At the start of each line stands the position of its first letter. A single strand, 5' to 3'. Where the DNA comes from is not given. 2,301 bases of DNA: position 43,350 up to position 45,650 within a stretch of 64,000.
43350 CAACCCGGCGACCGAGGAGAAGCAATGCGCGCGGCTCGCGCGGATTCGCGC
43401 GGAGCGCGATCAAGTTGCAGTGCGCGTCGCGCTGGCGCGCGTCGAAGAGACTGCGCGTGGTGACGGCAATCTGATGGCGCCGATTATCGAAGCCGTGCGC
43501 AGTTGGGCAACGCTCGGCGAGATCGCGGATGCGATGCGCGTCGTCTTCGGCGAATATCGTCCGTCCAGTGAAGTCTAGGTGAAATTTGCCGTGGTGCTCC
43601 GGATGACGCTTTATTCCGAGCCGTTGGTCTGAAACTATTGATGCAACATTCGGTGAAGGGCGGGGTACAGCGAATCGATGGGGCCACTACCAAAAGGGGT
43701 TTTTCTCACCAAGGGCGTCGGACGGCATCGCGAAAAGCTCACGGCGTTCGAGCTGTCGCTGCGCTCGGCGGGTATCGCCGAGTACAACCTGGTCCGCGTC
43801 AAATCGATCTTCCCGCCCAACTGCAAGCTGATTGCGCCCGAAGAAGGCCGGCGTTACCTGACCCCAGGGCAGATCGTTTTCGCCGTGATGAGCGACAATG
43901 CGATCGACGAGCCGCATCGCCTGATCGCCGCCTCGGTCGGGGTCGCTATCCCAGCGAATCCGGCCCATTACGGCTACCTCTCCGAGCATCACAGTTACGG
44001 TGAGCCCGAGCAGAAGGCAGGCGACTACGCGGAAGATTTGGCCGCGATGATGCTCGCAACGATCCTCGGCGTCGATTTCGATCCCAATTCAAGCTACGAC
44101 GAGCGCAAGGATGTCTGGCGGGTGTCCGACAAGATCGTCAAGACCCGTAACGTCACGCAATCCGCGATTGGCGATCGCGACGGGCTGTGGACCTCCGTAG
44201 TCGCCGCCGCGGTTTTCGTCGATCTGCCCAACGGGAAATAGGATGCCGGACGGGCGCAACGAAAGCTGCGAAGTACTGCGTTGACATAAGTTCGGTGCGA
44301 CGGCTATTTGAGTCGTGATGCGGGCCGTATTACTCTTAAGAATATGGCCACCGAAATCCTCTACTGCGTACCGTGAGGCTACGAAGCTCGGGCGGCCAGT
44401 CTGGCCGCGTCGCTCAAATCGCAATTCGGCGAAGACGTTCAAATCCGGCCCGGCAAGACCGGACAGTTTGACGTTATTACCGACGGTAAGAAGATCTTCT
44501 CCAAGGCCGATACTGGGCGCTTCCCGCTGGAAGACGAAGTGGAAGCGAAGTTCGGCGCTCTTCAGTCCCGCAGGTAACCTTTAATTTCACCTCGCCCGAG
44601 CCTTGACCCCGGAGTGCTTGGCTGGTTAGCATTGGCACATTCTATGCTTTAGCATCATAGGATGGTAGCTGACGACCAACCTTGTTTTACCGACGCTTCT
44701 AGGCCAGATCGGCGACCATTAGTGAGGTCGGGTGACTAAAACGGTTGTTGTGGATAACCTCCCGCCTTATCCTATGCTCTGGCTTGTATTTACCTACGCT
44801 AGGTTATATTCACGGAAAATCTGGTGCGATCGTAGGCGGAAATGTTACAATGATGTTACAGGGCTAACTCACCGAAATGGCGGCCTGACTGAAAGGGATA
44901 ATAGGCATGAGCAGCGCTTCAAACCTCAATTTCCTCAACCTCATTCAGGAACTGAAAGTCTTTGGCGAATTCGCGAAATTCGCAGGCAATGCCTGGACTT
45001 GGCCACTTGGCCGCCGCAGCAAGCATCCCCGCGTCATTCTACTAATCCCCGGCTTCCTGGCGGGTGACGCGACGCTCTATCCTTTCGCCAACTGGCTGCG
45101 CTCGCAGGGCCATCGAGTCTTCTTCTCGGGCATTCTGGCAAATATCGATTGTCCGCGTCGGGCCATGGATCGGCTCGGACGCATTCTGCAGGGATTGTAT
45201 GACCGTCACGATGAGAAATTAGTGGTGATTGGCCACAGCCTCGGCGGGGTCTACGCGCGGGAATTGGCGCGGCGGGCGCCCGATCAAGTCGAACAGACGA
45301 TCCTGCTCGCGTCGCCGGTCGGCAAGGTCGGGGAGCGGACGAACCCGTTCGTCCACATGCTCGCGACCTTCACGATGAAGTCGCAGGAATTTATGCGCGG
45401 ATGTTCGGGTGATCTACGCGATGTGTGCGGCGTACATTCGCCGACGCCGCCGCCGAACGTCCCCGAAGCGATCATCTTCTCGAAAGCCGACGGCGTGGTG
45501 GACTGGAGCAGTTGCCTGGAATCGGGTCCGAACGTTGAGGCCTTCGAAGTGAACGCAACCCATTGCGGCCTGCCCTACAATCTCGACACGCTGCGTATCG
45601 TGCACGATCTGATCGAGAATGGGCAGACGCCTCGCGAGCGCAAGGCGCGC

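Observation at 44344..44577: Unannotated SelW/Rdx-like selenoprotein gene (CxxU) hidden from the ORF track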

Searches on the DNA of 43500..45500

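Call 15: search_rna_families(source=window, start=43500, end=45500, threshold=evalue, max_evalue=10)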
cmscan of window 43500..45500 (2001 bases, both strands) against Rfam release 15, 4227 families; matches with E-value up to 10: 1.
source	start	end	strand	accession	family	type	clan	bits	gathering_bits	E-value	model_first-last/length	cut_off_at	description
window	43881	43926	+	RF01145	sR14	Gene; snRNA; snoRNA; CD-box;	-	12.4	38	3.5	1-54/54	no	Small nucleolar RNA sR14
